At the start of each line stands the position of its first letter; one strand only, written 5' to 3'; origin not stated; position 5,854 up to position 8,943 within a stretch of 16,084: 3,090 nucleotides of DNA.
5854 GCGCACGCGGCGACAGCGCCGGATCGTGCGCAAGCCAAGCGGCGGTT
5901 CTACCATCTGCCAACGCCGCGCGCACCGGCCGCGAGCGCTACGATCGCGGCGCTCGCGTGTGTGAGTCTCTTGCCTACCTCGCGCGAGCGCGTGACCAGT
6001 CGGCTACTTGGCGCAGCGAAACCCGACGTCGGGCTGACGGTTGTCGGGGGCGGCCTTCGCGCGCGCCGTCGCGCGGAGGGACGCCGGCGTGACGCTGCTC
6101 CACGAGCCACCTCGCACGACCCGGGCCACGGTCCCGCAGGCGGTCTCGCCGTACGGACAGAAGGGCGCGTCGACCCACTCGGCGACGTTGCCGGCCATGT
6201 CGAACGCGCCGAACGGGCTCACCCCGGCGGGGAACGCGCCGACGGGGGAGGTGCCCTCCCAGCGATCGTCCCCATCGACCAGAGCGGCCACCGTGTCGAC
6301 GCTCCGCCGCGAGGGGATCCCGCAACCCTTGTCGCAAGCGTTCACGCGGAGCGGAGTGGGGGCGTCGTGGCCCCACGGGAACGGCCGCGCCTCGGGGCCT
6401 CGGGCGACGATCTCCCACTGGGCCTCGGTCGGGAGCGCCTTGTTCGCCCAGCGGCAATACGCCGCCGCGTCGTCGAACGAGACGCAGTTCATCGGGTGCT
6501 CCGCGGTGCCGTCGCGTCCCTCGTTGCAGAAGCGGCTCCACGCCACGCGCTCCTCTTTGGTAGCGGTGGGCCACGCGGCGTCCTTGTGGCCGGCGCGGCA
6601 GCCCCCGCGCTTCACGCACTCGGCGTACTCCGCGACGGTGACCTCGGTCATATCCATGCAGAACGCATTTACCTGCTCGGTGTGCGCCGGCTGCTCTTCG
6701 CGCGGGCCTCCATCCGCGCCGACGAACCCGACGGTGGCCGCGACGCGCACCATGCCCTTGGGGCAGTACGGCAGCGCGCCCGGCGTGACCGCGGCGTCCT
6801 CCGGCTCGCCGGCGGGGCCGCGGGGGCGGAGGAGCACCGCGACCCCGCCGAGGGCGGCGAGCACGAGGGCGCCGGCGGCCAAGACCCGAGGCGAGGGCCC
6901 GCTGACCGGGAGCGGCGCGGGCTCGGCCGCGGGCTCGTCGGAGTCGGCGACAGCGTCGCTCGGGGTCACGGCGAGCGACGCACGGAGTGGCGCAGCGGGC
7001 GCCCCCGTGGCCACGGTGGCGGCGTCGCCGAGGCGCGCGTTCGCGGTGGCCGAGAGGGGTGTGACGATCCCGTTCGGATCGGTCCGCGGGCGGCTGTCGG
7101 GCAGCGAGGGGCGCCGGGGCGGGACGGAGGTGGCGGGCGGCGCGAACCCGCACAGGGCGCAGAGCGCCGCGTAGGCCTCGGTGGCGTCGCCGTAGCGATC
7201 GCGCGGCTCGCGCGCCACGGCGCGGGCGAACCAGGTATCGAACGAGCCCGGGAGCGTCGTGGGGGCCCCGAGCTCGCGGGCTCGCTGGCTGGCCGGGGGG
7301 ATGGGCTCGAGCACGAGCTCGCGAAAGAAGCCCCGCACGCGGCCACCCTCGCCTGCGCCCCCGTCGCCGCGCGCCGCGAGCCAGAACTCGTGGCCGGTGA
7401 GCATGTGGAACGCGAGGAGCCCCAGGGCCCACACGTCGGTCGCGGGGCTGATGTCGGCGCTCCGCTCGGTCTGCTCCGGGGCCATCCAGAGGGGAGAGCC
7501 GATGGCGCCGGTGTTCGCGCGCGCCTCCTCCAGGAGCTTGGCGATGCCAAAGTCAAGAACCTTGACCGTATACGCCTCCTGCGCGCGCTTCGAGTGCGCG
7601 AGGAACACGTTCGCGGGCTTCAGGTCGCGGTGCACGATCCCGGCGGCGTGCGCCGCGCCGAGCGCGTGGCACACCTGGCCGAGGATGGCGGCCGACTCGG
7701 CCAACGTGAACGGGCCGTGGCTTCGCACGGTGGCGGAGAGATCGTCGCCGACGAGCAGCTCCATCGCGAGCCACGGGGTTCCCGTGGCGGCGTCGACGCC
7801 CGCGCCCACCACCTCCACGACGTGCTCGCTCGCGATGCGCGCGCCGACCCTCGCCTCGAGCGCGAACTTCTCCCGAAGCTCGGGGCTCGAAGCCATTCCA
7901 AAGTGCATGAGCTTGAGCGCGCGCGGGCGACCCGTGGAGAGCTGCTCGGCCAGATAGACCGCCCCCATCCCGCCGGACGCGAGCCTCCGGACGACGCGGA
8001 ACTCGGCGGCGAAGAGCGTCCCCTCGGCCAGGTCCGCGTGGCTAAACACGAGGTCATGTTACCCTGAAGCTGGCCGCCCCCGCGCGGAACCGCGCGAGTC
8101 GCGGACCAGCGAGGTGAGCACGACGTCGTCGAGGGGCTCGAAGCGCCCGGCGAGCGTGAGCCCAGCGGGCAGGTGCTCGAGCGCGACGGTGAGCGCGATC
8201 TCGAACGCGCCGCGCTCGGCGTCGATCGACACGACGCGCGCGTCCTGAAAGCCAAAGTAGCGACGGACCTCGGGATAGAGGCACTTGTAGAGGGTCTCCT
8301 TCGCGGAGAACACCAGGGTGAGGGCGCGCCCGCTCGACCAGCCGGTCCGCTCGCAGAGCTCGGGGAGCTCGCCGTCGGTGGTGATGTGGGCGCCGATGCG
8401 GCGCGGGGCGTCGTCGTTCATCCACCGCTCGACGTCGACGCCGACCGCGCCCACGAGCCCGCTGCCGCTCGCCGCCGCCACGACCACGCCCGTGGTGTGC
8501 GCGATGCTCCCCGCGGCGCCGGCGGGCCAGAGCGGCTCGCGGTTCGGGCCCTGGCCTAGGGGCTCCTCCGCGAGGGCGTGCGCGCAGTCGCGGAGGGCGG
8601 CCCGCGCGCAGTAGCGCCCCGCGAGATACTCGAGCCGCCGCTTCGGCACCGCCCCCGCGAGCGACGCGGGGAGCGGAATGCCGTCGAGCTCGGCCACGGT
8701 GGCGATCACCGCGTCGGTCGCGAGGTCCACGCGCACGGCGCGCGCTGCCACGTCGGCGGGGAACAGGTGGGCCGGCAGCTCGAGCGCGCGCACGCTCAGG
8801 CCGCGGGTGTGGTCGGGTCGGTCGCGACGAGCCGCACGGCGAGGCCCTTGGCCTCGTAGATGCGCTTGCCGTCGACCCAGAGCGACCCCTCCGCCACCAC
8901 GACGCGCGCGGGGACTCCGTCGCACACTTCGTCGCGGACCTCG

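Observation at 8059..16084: A pfa-like (PUFA / secondary-lipid) synthase segment with a non-canonical make-up. The PfaC-like subunit carries its own AT, lacks an AGPAT domain, and is followed by a dedicated PPTase.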

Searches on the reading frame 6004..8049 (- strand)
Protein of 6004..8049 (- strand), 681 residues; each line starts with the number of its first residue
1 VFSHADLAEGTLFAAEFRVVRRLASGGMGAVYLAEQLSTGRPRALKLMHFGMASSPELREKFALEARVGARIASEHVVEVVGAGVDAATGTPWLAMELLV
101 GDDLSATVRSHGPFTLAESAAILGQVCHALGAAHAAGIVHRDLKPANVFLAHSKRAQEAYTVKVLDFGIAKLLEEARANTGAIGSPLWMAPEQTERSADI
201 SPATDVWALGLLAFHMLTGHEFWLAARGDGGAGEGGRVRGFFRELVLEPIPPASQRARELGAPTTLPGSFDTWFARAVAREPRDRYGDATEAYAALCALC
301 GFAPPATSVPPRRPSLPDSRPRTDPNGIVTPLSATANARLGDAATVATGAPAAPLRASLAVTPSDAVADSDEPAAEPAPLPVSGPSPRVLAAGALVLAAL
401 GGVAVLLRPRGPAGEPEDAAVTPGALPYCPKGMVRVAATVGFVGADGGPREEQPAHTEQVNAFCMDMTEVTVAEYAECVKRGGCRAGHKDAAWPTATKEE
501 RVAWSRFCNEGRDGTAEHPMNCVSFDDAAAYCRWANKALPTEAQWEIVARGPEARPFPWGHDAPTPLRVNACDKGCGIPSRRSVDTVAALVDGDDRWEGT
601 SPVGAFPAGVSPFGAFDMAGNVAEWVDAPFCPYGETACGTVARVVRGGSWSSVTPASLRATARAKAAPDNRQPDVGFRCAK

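Call 10: search_protein_families(library=pfam, proteins=[window:6004-8049:-], max_evalue=0.01)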
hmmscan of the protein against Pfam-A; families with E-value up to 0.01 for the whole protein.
window:6004-8049:- (681 aa): 5 families
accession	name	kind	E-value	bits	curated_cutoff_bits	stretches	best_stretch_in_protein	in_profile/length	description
PF03781.23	FGE-sulfatase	-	3.9e-49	168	23.3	1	444-681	16-255/255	Sulfatase-modifying factor enzyme 1-like domain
PF00069.31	Pkinase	-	1.5e-36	126.6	31.7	1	18-227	2-201/263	Protein kinase domain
PF07714.23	PK_Tyr_Ser-Thr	-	7e-22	78.4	23.1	1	19-218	3-199/258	Protein tyrosine and serine/threonine kinase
PF06293.20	Kdo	-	0.00033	20.6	21.3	1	103-168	104-167/207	Lipopolysaccharide kinase (Kdo/WaaP) family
PF01636.29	APH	-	0.0047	17.1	23.2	0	22-136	4-110/239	Phosphotransferase enzyme family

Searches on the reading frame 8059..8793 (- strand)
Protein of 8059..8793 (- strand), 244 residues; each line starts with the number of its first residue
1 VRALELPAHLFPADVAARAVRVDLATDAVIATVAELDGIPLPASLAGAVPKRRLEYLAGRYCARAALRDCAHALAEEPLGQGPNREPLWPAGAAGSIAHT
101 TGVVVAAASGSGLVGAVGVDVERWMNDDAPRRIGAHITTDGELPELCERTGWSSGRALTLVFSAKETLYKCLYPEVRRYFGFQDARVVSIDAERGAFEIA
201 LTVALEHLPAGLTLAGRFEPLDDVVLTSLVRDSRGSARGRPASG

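Call 8: search_protein_families(library=pfam, proteins=[window:8059-8793:-], max_evalue=0.01)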
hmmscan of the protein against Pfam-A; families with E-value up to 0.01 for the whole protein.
window:8059-8793:- (244 aa): 2 families
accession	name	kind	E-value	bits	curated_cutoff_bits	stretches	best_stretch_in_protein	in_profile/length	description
PF17837.6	4PPT_N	-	7.5e-21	74.4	27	1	45-108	5-67/68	4'-phosphopantetheinyl transferase N-terminal domain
PF01648.25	ACPS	-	5.6e-13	49.3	25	1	116-202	1-91/111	4'-phosphopantetheinyl transferase superfamily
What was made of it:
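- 8059..8793 (-): Sfp-type PPTase of the EntD/PptT-like (F/KES) subfamily, 244 aa. Its GTG start is 2 nt after the pfa3 stop. Motifs present: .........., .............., GVDVERW and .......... Pfam 4PPT_N and ACPS (call 8).
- Checked: That ORF carries 4PPT_N (7.5e-21) and ACPS (5.6e-13) (call 8).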

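Call 9: search_protein_families(library=ncbifam, proteins=[window:8059-8793:-], max_evalue=0.01)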
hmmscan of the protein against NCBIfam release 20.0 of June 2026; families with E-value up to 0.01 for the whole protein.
window:8059-8793:- (244 aa): 3 families
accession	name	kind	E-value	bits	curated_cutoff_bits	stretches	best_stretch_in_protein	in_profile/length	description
NF050105.1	4PPT_PptT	exception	4.5e-25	88.3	365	1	33-230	22-219/220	4'-phosphopantetheinyl transferase PptT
NF007604.0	PRK10251.1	equivalog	5.9e-21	75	169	1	39-194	36-181/209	enterobactin synthase subunit EntD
NF042923.1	4PPT_Npt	exception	1.4e-19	70.2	370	1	40-229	26-220/223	4'-phosphopantetheinyl transferase Npt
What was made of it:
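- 8059..8793 (-): NCBIfam PptT, EntD and Npt models hit but fall below their cut-offs (call 9).
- On Sfp-type 4'-phosphopantetheinyl transferases, EntD/PptT-like (F/KES) subfamily: It is not an equivalog of PptT, EntD or Npt: scores of 88, 75 and 70 bits are far below the cut-offs of 365, 169 and 370 (call 9).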

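Call 31: find_related_loci(query=A2, collection=metagenome_contigs, flank=10000)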
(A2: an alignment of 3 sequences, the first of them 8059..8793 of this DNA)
Query A2 (244 aa) in metagenome_contigs; peptide patterns used: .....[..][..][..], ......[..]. (x = any residue, [..] = any of these).
580 stretches matched a pattern; 70 encode a relative of the query (tblastn E <= 1e-3); 70 distinct loci.
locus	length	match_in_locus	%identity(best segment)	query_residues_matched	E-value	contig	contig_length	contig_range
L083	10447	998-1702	50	4-230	4e-61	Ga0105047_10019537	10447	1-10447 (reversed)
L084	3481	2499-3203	53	4-230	2e-60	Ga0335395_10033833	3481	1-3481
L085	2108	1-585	57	40-230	1e-61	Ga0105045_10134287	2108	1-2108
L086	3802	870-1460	54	40-232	2e-58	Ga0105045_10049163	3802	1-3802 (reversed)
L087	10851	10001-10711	49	4-232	2e-57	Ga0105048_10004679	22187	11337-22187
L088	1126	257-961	53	4-230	5e-61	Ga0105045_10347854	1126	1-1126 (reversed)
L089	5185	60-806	48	4-241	8e-57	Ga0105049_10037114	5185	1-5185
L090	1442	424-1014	53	40-232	6e-59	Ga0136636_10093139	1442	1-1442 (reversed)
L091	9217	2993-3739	47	4-241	5e-56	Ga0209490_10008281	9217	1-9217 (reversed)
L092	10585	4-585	55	41-230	5e-54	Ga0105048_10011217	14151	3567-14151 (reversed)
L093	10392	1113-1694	55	41-230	4e-53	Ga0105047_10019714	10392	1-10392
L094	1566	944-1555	54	40-238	4e-55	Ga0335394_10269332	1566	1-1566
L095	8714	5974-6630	47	10-229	1e-52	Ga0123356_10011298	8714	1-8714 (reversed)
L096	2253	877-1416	54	55-230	5e-51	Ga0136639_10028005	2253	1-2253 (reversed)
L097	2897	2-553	52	53-232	3e-48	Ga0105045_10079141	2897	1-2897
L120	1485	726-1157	36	49-191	1e-22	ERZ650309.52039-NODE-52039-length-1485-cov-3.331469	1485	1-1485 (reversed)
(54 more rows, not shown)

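Call 57: search_solved_structures(query=window:8059-8793:-, max_evalue=0.001)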
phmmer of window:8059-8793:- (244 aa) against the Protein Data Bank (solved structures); distinct sequences matched with E-value up to 0.001: 11.
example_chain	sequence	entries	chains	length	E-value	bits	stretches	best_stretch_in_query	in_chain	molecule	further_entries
7bcz_A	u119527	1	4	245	2.3e-24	89.8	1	35-226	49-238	4'-phosphopantetheinyl transferase EntD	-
6qwu_A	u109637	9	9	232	2.6e-20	76.5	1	44-197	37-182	Possible 4'-phosphopantetheinyl transferase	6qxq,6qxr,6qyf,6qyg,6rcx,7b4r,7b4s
7ed2_A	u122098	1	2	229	7.6e-20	75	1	44-230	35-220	4'-phosphopantetheinyl transferase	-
7ed1_A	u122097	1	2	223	8.6e-20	74.8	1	44-230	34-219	4'-phosphopantetheinyl transferase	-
4u89_A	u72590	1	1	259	3.1e-18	69.7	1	15-239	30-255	Phosphopantetheinyl transferase PptT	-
8gkf_A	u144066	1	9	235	3.5e-17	66.3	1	18-230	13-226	4'-phosphopantetheinyl transferase PptT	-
6ct5_A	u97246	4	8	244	3.6e-17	66.2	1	19-230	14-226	4'-phosphopantetheinyl transferase | 4'-phosphopantetheinyl transferase PptT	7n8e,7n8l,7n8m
4qjk_A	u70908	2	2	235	3.8e-17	66.2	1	18-230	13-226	Phosphopantetheinyl transferase PptT | 4'-phosphopantetheinyl transferase superfamily protein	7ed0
8qzh_A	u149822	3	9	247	4.9e-17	65.8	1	15-230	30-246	4'-phosphopantetheinyl transferase PptT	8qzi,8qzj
4qjl_A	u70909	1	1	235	7.5e-17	65.2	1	39-230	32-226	Phosphopantetheinyl transferase, PptII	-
4qvh_A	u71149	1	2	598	4.9e-16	62.5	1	15-229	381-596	Maltose-binding periplasmic protein, 4'-phosphopantetheinyl transferase chimera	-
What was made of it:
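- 8059..8793 (-): Best PDB matches are EntD 7bcz (2.3e-24) and PptT (call 57).
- On Sfp-type 4'-phosphopantetheinyl transferases, EntD/PptT-like (F/KES) subfamily: Best PDB matches are EntD and PptT (call 57).
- The enzyme belongs to the broad EntD/PptT group (calls 9, 57).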
